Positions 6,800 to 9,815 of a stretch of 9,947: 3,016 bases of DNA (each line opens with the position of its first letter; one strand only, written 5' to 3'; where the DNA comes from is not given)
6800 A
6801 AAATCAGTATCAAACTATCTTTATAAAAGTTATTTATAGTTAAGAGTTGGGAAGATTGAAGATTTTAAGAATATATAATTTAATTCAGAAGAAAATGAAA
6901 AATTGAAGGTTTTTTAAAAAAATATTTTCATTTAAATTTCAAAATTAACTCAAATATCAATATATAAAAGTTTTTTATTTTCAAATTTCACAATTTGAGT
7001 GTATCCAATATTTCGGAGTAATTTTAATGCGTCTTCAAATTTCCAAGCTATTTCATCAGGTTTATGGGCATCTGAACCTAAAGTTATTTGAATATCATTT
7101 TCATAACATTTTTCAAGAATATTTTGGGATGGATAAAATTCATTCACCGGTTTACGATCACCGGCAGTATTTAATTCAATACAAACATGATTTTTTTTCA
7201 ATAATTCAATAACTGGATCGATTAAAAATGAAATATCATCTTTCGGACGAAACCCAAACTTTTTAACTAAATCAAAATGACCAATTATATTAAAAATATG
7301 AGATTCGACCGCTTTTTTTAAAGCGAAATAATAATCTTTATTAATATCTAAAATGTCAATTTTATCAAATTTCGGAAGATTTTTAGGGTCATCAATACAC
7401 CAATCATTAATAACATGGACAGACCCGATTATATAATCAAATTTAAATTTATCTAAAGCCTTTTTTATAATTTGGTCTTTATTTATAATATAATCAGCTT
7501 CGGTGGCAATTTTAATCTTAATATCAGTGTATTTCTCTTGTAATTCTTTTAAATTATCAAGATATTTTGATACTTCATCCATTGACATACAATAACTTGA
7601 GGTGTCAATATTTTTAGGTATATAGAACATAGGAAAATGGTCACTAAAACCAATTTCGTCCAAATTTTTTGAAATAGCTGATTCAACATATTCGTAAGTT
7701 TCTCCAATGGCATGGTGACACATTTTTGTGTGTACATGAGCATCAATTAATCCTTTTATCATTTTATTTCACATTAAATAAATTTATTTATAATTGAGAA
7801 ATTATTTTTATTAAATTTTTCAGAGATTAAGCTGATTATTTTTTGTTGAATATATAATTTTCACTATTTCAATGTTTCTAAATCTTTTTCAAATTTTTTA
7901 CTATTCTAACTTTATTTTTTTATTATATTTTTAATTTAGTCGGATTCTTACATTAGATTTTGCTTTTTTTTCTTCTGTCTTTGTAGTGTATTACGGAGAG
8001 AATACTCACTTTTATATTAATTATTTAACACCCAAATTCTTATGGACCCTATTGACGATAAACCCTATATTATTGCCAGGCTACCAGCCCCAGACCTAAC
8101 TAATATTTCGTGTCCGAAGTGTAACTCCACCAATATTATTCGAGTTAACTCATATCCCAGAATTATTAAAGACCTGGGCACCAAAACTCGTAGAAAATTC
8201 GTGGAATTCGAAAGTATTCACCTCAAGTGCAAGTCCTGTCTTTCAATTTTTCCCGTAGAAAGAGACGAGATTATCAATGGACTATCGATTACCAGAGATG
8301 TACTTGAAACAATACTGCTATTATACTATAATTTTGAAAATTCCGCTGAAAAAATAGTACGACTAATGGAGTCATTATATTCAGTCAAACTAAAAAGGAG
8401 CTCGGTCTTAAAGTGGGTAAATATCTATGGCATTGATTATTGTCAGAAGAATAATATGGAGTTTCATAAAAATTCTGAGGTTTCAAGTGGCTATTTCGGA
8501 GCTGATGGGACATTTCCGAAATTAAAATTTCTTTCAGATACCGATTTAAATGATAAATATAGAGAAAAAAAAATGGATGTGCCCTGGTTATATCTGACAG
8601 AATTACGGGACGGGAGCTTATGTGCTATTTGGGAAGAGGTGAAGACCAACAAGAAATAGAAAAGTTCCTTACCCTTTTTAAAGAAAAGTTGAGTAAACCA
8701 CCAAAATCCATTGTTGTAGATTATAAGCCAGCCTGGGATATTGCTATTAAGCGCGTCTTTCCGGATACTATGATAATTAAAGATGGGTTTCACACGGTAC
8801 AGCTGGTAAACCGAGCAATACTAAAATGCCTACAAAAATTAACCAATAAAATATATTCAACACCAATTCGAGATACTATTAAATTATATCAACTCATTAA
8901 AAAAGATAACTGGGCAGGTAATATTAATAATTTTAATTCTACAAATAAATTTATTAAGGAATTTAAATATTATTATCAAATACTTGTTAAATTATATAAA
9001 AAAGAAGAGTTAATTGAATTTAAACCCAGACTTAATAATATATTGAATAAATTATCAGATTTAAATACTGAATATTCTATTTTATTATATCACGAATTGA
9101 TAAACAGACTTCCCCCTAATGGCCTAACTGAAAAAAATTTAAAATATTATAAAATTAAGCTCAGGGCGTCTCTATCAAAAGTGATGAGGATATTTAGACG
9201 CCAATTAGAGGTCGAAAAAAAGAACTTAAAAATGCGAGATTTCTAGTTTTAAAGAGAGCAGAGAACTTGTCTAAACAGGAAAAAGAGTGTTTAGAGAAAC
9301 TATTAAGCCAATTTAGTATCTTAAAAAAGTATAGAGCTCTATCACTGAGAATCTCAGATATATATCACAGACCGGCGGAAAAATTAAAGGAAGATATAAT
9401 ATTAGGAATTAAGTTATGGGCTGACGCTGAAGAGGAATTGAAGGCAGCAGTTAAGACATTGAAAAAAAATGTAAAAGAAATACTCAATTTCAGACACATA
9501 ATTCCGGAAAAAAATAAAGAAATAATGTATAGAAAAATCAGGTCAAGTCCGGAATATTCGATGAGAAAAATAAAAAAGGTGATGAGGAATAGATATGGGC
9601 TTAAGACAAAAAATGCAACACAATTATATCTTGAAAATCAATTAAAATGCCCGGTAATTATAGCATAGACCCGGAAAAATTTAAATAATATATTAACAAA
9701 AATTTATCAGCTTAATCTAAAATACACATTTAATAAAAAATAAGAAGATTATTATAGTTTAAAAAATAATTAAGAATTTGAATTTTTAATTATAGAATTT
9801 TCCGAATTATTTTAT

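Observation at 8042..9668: Transposase whose D, D and E residues lie in three different frames: candidate double -1 programmed frameshift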

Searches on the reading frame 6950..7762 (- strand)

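Call 33: search_protein_families(library=pfam, proteins=[window:6950-7762:-], max_evalue=0.001)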
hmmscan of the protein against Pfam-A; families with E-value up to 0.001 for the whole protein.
window:6950-7762:- (270 aa): 1 family
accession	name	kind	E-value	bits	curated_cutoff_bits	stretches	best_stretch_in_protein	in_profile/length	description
PF02811.25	PHP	-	1.5e-23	84.4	26.4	1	7-200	1-164/164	PHP domain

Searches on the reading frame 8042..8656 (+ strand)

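Call 10: search_protein_families(library=pfam, proteins=[window:8042-8656:+], max_evalue=1)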
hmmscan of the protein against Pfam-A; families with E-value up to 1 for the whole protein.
window:8042-8656:+ (205 aa): 7 families
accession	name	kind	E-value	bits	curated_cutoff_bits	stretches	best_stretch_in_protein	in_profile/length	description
PF14690.11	Zn_ribbon_ISL3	-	0.0027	18.5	25.5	1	22-66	3-47/47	zinc-finger of transposase IS204/IS1001/IS1096/IS1165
PF03811.18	Zn_ribbon_InsA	-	0.022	14.9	26.1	1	21-34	5-18/35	InsA N-terminal domain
PF23451.1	Zn_ribbon_PaaD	-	0.058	13.5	27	1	20-36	13-29/53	PaaD zinc beta ribbon domain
PF13719.11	Zn_ribbon_5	-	0.15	12.3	29.3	0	22-30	3-11/37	zinc-ribbon domain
PF06729.17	CENP-R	-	0.2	12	27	1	90-132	60-101/138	Kinetochore component, CENP-R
PF08271.17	Zn_Ribbon_TF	-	0.36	10.9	29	0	23-34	2-13/43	TFIIB zinc-binding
PF18718.6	CxC5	-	0.94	10.1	26.9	0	45-70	33-58/117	CxC5 like cysteine cluster associated with KDZ transposases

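Call 11: search_protein_families(library=ncbifam, proteins=[window:8042-8656:+], max_evalue=1)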
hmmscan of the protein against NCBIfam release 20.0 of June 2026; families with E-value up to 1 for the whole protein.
window:8042-8656:+ (205 aa): 3 families
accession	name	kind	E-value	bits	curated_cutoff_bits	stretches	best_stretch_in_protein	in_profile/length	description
NF033550.5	transpos_ISL3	equivalog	0.0029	16.7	180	1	22-85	11-74/370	ISL3 family transposase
NF047912.1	ECs_2282_CxxC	subfamily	0.25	11.3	37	0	21-34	2-15/60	ECs_2282 family putative zinc-binding protein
NF038384.1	zinc_YnfU_fam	subfamily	0.4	10.3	36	0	19-29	14-24/52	YnfU family zinc-binding protein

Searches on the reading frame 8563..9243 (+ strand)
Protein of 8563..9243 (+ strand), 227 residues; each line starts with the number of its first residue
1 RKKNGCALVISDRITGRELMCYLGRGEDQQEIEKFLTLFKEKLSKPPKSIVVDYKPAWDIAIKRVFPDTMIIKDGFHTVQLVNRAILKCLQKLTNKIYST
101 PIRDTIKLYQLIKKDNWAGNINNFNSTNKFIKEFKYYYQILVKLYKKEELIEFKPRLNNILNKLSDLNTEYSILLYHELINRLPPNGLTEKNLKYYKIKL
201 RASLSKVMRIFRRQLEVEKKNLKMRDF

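Call 10: search_protein_families(library=pfam, proteins=[window:8563-9243:+], max_evalue=1)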
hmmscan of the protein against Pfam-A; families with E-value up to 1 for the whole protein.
window:8563-9243:+ (227 aa): 7 families
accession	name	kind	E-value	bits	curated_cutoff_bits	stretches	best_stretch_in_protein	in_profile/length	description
PF01610.23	DDE_Tnp_ISL3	-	3.3e-10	40.6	23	1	3-130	11-131/240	Transposase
PF12746.13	GNAT_acetyltran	-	0.0016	18.6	26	1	25-133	45-156/243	GNAT acetyltransferase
PF13610.12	DDE_Tnp_IS240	-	0.014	15.9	27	1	16-79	28-91/139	DDE domain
PF10551.15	MULE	-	0.022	15.6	27.6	1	21-78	34-96/99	MULE transposase domain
PF01579.23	DUF19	-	0.11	12.7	23.2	1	69-164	63-153/157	Domain of unknown function (DUF19)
PF00307.36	CH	-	0.61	10.7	26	0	175-221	36-82/109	Calponin homology (CH) domain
PF24026.1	DUF7337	-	0.79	10.3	30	1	113-165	12-59/61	Family of unknown function (DUF7337)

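Call 11: search_protein_families(library=ncbifam, proteins=[window:8563-9243:+], max_evalue=1)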
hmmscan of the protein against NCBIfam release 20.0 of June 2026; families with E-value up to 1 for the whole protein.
window:8563-9243:+ (227 aa): 3 families
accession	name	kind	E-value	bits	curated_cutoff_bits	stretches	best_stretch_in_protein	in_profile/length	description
NF033550.5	transpos_ISL3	equivalog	2.7e-08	33.3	180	1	6-109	140-243/370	ISL3 family transposase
NF033587.1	transpos_IS6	equivalog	0.0013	18.5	125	1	19-94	97-172/202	IS6 family transposase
NF049917.1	ISAon1_downstr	equivalog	0.0028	16.8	250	1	25-86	89-150/327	ISAon1 family transposase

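Call 21: search_protein_representatives(protein=window:8563-9243:+)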
Query: 227 residues. Proteins with E-value up to 0.001 (for the whole library): 53; up to 1e-10: 21; up to 1e-30: 8. The best 53 are listed.
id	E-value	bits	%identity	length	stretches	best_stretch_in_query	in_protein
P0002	2.3e-54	200.5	49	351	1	20-221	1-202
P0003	1.5e-43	165.1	77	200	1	2-105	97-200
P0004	6.1e-43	163.2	47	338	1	34-223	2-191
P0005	2.7e-39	151.3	40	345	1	23-222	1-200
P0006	4.4e-37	144.0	38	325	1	8-221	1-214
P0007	6.5e-37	143.5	42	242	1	23-222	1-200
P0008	1.1e-36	142.7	78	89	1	20-108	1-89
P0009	2.6e-36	141.5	84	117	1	2-83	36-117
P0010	1.3e-29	119.6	36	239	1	23-222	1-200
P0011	8.5e-27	110.4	69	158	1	130-224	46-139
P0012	6.1e-24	101.0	52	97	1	42-135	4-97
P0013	1.2e-22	96.8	33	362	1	9-223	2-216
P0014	1.8e-21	93.0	38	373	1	8-218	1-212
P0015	2.1e-21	92.8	34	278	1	9-221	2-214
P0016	3.6e-21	92.0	79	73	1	118-183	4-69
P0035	1.4e-07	47.5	29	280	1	8-220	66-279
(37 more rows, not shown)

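Call 28: find_related_loci(query=window:8563-9243:+, collection=genome_contigs, flank=2500)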
Query window:8563-9243:+ (227 aa) in genome_contigs; peptide patterns used: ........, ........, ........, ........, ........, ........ (x = any residue, [..] = any of these).
148 stretches matched a pattern, but none encodes a relative of the query by tblastn (E <= 1e-3).

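Call 44: find_encoding_contigs(protein=P0003, flank=3000, max_places=6)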
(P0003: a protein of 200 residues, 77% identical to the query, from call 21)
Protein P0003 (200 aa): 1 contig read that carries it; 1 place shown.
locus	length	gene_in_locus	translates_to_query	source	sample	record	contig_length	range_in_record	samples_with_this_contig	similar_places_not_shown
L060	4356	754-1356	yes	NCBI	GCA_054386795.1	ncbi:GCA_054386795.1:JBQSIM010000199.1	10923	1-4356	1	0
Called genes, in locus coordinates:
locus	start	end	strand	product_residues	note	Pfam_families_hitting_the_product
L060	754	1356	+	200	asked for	PF01610:DDE_Tnp_ISL3 (weak)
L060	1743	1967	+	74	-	-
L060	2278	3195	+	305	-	PF04055:Radical_SAM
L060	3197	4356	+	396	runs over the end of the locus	-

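Call 45: find_encoding_contigs(protein=P0035, flank=3000, max_places=6)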
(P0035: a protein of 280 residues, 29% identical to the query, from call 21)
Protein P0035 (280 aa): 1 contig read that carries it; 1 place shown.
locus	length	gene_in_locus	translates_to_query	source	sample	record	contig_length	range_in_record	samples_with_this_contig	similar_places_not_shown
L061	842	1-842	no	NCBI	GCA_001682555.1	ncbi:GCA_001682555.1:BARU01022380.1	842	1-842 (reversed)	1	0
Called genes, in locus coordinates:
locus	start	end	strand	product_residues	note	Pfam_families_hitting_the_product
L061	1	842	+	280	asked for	?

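Call 52: search_protein_families(library=pfam, proteins=[P0003, P0035], max_evalue=0.01)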
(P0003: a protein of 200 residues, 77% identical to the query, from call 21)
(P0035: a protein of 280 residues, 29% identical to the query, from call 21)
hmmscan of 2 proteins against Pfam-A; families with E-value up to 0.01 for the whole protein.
P0003 (200 aa): 1 family
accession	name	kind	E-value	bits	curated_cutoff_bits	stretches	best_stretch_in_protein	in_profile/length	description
PF01610.23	DDE_Tnp_ISL3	-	4.3e-07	30.4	23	1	97-187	10-100/240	Transposase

P0035 (280 aa): 2 families
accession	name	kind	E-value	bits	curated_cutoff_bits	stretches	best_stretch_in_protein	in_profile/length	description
PF01610.23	DDE_Tnp_ISL3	-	3.3e-05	24.2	23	1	81-223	31-178/240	Transposase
PF10551.15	MULE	-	0.00025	21.8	27.6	1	73-136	28-96/99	MULE transposase domain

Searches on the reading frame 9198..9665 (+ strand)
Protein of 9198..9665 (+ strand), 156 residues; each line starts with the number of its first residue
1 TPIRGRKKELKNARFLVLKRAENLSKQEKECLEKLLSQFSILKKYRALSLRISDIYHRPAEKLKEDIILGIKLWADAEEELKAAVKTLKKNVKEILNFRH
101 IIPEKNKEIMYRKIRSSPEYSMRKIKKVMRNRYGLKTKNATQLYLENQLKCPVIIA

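Call 10: search_protein_families(library=pfam, proteins=[window:9198-9665:+], max_evalue=1)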
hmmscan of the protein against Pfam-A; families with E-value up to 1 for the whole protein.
window:9198-9665:+ (156 aa): 3 families
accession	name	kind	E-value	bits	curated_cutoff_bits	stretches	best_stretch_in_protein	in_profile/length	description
PF01610.23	DDE_Tnp_ISL3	-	3.1e-06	27.6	23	1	6-98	109-203/240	Transposase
PF14844.12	PH_BEACH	-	0.11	13.1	27.5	1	105-148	36-78/99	PH domain associated with Beige/BEACH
PF17588.7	DUF5486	-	0.13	12.6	27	1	108-127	3-22/53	Family of unknown function (DUF5486)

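Call 11: search_protein_families(library=ncbifam, proteins=[window:9198-9665:+], max_evalue=1)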
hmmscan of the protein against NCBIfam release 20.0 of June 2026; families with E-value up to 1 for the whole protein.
window:9198-9665:+ (156 aa): 4 families
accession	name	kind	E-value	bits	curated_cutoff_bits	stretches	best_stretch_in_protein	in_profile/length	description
NF033550.5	transpos_ISL3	equivalog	1.8e-08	33.9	180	1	7-98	237-330/370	ISL3 family transposase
NF049919.1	DesA_ISL3_tail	domain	0.00011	22.6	30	1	6-62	32-88/122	DesA/ISL3 alpha bundle tail domain-containing protein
NF049917.1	ISAon1_downstr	equivalog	0.00026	20.2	250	1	6-98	190-285/327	ISAon1 family transposase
NF049918.1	DesA_fam_desat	equivalog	0.13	11.3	400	1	7-90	296-376/385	DesA family fatty acid desaturase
